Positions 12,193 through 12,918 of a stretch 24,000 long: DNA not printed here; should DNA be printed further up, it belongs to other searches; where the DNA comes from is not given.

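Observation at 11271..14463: Six-gene small-protein module with holin/endolysin/spanin-like logic downstream of a signal-less giant protein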

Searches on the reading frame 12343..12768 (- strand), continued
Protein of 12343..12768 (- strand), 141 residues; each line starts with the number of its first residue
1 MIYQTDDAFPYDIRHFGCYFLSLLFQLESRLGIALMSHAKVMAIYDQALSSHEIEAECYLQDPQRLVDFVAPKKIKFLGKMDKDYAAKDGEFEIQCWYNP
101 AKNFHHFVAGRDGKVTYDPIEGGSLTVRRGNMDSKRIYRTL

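Call 31: search_solved_structures(query=A1, max_evalue=10, show_alignments=3)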
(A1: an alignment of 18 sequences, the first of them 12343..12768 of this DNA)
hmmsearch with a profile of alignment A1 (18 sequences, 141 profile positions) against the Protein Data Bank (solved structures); distinct sequences matched with E-value up to 10: 0.

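Call 34: fold_search(model_id=the predicted structure, library=viral)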
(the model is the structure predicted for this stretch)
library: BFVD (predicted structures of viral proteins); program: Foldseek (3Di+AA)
matches with E <= 10: 907; with E <= 0.001: 1
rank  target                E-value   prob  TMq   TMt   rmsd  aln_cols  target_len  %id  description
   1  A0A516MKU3            9.9e-11  1.00  0.83  0.83   2.5       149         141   26  (no name in the UniProt tables at hand)
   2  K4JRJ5                2.3e-02  0.92  0.41  0.38   4.9       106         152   14  Uncharacterized protein [Caulobacter phage CcrColossus]
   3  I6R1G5                2.8e-02  0.85  0.41  0.31   5.2       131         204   11  (no name in the UniProt tables at hand)
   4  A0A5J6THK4            3.4e-02  0.91  0.45  0.41   6.2       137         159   15  Uncharacterized protein [Mycobacterium phage Lemuria]
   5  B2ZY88                3.8e-02  0.96  0.48  0.40   4.4       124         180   18  Uncharacterized protein [Ralstonia phage phiRSL1]
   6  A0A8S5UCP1            4.6e-02  0.85  0.46  0.22   5.2       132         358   13  Uncharacterized protein [Siphoviridae sp. ctgN495]
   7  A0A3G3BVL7            4.9e-02  0.80  0.44  0.43   5.4       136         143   10  Peptidase C39 domain-containing protein [Bacillus phage vB_BcoS-136]
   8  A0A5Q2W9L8            9.7e-02  0.77  0.46  0.44   5.7       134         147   13  (no name in the UniProt tables at hand)
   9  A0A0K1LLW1            1.4e-01  0.28  0.29  0.30  11.0       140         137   14  Uncharacterized protein [Caulobacter phage Sansa]
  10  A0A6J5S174            1.4e-01  0.16  0.20  0.06  10.1        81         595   21  Uncharacterized protein [uncultured Caudovirales phage]
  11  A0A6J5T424            1.6e-01  0.15  0.24  0.18  13.5       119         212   16  DUF551 domain-containing protein [uncultured Caudovirales phage]
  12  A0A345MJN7            1.7e-01  0.13  0.22  0.21  12.4       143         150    9  Uncharacterized protein [Bacillus phage BSP38]
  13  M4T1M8                1.9e-01  0.13  0.20  0.25  15.8       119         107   10  Uncharacterized protein [Cellulophaga phage phiST]
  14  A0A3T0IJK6            2.6e-01  0.09  0.24  0.18  17.9       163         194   11  (no name in the UniProt tables at hand)
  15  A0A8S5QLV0            2.6e-01  0.09  0.17  0.11  11.7        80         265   10  Dec protein, OB-Fold, Decoration, VIRAL PROTEIN [CrAss-like virus sp. ctYsL76]
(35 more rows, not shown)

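Call 36: find_related_loci(query=A1, collection=genome_contigs, flank=10000)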
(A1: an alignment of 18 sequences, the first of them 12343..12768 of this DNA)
Query A1 (141 aa) in genome_contigs; peptide patterns used: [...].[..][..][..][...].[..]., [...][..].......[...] (x = any residue, [..] = any of these).
27 stretches matched a pattern, but none encodes a relative of the query by tblastn (E <= 1e-3).

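Call 37: find_related_loci(query=A1, collection=viral_contigs, flank=10000)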
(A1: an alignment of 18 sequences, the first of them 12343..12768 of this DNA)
Query A1 (141 aa) in viral_contigs; peptide patterns used: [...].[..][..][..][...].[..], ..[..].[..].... (x = any residue, [..] = any of these).
76 stretches matched a pattern; 4 encode a relative of the query (tblastn E <= 1e-3); 4 distinct loci.
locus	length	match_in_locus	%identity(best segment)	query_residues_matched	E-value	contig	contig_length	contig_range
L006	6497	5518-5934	55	1-138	2e-52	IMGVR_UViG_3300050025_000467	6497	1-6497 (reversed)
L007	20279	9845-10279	53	1-138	1e-50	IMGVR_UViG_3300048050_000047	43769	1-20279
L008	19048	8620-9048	40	1-141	1e-27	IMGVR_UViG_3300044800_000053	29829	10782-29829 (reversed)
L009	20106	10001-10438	35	1-141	3e-22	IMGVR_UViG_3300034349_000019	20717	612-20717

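Call 51: search_protein_families(library=phrogs, proteins=[L007:10314-10568:+, L007:10519-11034:+, L007:10571-11173:+, L008:9669-10040:+, L008:9685-10152:+, L002:7899-8144:+, L002:8144-8431:+, L009:10465-10632:+, L009:9157-9597:+], max_evalue=0.1)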
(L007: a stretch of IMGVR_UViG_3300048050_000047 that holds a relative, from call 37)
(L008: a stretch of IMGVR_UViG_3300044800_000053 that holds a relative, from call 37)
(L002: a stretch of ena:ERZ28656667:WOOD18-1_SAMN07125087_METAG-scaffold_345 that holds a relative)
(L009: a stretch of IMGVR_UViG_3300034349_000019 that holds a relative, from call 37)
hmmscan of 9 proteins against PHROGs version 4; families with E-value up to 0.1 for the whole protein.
L007:10314-10568:+ (84 aa): 1 family
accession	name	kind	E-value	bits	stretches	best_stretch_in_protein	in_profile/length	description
phrog_38354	-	unknown function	0.037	15.3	1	51-68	8-25/67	-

L007:10519-11034:+ (171 aa): 0 families

L007:10571-11173:+ (200 aa): 1 family
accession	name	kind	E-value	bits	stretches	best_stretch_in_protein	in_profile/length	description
phrog_18628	-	unknown function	0.028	14.9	1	66-129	105-166/228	-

L008:9669-10040:+ (123 aa): 5 families
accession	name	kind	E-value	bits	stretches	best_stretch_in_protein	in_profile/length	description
phrog_16648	-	unknown function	0.0027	18.5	1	31-86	83-138/153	-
phrog_89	-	lysis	0.0028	18.6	1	14-91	9-78/143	Rz-like spanin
phrog_14099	-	unknown function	0.0036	18.6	1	35-90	5-57/86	-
phrog_305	-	tail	0.059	12.9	1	33-114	254-331/1001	tail length tape measure protein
phrog_214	-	lysis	0.09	13.6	0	7-78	10-67/176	Rz-like spanin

L008:9685-10152:+ (155 aa): 1 family
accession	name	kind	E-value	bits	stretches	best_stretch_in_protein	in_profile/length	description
phrog_937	-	other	0.0091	17.3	1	48-129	8-95/115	hemolysin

L002:7899-8144:+ (81 aa): 0 families

L002:8144-8431:+ (95 aa): 3 families
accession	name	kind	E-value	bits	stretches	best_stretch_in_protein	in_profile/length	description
phrog_1027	-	unknown function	0.041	15.1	1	6-70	17-76/81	-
phrog_21699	-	unknown function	0.041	14.9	1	28-94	72-145/154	-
phrog_1955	-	unknown function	0.077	14.2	1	4-72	9-58/106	-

L009:10465-10632:+ (55 aa): 0 families

L009:9157-9597:+ (146 aa): 0 families

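Call 53: search_protein_families(library=ncbifam, proteins=[L009:9157-9597:+], max_evalue=1)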
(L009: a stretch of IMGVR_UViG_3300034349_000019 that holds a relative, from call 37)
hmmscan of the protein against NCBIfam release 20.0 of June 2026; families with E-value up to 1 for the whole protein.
L009:9157-9597:+ (146 aa): 0 families

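Call 65: find_related_loci(query=A1, collection=metagenome_contigs, flank=6000)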
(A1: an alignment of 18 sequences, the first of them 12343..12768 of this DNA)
Query A1 (141 aa) in metagenome_contigs; peptide patterns used: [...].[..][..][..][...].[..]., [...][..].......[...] (x = any residue, [..] = any of these).
43 stretches matched a pattern; 3 encode a relative of the query (tblastn E <= 1e-3); 3 distinct loci.
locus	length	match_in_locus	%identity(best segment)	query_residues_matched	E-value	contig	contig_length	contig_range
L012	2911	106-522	56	1-138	2e-53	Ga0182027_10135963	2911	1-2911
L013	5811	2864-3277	54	1-138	7e-51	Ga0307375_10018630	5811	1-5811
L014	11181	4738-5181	45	1-141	2e-43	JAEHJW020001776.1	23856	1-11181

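Call 67: search_protein_families(library=pfam, alignment_id=A2, max_evalue=1)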
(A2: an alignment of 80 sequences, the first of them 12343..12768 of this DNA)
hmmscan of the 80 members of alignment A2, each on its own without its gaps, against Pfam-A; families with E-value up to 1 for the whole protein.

A. member 1, window:12343-12768:- (141 aa): 1 family
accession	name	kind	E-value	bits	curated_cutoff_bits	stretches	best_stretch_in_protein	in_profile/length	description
PF03196.18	DUF261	-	1.8e-16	60.9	26.1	1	3-139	4-136/137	Protein of unknown function, DUF261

B. families by the number of members that match (of 80 scanned): 22 families
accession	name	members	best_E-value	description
PF03196.18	DUF261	80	2.1e-26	Protein of unknown function, DUF261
PF17365.7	DUF5390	2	0.061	Family of unknown function (DUF5390)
PF15911.12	Beta-prop_WDR19_2nd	1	0.037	WDR19 second beta-propeller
PF17908.6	APAF1_C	1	0.037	APAF-1 helical domain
PF10804.13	DUF2538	1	0.037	Protein of unknown function (DUF2538)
PF21562.3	Gp63_3rd_G7C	1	0.046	G7C, Tail fiber protein, domain 3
PF18885.6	DUF5648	1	0.062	Domain of unknown function (DUF5648)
PF13154.11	DUF3991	1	0.062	Protein of unknown function (DUF3991)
PF00974.24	Rhabdo_glycop_FD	1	0.089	Rhabdovirus spike glycoprotein fusion domain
PF21218.2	Fpg-like_C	1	0.096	Formamidopyrimidine-DNA glycosylase-like, C-terminal domain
PF24924.1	DUF7745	1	0.1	Domain of unknown function (DUF7745)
PF18732.6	HEPN_AbiA_CTD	1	0.12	HEPN like, Abia C-terminal domain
PF21327.3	GspA_C39-like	1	0.13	GspA, peptidase C39-like domain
PF08038.17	Tom7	1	0.14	TOM7 family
PF24253.1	DUF7454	1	0.17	Domain of unknown function (DUF7454)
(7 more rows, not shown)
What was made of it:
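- One of the few fold matches is a C39-like phage peptidase (call 34), and one family member has a faint GspA_C39-like hit (call 67).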

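Call 74: find_encoding_contigs(protein=P0035, flank=6000, max_places=3)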
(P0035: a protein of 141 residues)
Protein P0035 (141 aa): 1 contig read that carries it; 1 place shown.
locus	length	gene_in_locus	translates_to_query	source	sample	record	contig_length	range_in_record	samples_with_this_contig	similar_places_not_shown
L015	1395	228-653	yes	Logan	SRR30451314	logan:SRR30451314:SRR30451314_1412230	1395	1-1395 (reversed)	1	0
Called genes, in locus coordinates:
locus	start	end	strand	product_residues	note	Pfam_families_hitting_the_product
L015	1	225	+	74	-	?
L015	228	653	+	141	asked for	PF03196:DUF261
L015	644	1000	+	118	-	-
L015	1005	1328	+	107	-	-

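Call 79: find_related_loci(query=A6, collection=viral_contigs, flank=6000)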
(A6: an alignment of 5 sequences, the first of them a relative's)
Query A6 (146 aa) in viral_contigs; peptide patterns used: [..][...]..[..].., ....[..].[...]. (x = any residue, [..] = any of these).
42 stretches matched a pattern; 12 encode a relative of the query (tblastn E <= 1e-3); 12 distinct loci.
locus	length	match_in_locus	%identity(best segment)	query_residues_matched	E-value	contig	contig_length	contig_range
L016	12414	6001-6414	45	1-146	6e-37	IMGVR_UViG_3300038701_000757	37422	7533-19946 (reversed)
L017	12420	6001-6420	42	1-146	2e-29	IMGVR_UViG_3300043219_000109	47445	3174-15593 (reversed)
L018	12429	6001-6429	39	1-144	7e-27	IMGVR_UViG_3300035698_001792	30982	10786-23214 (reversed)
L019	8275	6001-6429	39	1-144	7e-27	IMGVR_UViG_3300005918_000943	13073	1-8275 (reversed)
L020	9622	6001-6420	37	1-146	7e-25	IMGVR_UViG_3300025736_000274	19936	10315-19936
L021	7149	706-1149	38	1-144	2e-24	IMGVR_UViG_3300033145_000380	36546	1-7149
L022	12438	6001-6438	26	4-143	6e-10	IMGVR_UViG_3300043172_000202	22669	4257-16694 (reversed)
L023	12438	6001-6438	26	4-143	6e-10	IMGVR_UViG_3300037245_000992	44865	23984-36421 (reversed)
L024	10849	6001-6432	29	2-143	5e-9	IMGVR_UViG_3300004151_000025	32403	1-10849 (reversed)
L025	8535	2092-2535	28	1-143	4e-5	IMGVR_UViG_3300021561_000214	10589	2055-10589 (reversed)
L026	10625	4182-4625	28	1-143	4e-5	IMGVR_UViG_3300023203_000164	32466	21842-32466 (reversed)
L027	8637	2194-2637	28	1-143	4e-5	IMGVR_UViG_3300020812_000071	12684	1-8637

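Call 95: find_encoding_contigs(protein=P0014, flank=8000, max_places=4)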
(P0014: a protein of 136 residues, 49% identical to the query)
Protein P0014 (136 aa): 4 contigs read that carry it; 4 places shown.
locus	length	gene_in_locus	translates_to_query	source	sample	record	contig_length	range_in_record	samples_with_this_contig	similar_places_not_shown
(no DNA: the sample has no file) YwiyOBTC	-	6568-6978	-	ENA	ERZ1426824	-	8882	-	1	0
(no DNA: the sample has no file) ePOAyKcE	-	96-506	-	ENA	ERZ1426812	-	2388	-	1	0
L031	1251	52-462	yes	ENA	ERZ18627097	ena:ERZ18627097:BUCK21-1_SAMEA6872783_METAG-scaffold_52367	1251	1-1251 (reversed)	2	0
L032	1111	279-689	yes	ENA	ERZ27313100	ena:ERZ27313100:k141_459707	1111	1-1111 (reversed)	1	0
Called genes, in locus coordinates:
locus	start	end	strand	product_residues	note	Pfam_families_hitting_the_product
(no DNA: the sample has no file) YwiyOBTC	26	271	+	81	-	-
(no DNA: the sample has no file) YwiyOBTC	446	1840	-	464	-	-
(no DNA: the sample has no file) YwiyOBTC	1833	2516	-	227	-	PF09588:YqaJ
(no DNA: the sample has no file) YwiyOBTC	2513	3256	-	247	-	PF04404:ERF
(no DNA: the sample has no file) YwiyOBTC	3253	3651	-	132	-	-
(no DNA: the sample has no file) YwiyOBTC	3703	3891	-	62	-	-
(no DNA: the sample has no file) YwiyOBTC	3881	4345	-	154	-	-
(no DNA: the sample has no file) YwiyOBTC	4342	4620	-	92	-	-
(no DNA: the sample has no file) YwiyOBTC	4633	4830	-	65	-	-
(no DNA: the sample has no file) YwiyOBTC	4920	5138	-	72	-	-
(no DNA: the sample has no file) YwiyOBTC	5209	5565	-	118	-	PF08774:VRR_NUC (weak)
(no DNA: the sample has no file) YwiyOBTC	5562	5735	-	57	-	-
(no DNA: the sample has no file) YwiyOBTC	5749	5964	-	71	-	-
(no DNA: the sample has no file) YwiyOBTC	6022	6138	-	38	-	-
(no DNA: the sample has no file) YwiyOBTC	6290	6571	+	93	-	-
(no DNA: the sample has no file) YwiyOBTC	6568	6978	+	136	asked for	PF03196:DUF261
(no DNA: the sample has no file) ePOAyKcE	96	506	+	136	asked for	PF03196:DUF261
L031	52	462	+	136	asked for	PF03196:DUF261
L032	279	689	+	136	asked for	PF03196:DUF261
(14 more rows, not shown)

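Call 96: find_encoding_contigs(protein=P0017, flank=8000, max_places=4)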
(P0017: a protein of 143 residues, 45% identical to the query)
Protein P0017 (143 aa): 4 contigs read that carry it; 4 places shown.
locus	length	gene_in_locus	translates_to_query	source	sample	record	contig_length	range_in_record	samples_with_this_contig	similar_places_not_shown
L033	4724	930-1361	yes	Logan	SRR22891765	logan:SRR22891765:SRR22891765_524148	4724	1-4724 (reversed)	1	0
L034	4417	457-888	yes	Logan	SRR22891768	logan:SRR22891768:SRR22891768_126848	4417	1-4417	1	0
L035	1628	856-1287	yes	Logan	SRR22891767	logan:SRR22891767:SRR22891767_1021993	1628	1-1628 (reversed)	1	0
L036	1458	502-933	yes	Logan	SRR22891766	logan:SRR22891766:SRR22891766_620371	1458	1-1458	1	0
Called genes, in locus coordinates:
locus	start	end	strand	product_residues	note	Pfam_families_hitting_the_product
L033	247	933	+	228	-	-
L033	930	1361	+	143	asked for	PF03196:DUF261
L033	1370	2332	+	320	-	PF12850:Metallophos_2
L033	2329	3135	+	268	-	-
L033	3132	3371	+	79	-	-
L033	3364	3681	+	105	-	PF14359:DUF4406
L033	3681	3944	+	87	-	-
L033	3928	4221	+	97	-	-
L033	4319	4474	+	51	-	-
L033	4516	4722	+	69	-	?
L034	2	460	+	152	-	?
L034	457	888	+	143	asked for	PF03196:DUF261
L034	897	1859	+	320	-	PF12850:Metallophos_2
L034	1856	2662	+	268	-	-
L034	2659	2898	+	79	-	-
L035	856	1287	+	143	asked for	PF03196:DUF261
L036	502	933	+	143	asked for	PF03196:DUF261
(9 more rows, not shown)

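Call 97: find_encoding_contigs(protein=P0016, flank=8000, max_places=3)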
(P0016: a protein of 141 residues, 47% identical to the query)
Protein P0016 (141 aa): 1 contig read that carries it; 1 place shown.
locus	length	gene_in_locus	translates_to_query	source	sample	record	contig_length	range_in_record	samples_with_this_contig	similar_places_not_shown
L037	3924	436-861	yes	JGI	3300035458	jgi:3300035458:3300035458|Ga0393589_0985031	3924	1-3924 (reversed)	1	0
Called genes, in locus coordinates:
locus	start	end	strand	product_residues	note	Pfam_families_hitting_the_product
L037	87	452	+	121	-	PF13392:HNH_3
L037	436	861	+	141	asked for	PF03196:DUF261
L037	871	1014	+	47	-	-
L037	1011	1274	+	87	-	-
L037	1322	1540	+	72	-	-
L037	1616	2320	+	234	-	-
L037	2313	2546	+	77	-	-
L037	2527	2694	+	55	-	-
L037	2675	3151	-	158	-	PF01841:Transglut_core (weak)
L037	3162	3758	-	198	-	-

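Call 104: search_dna_similar(query=P0047, collection=phages, mode=protein, max_evalue=0.01, max_rows=20)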
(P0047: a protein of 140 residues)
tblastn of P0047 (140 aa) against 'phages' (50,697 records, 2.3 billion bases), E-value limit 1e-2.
No match.
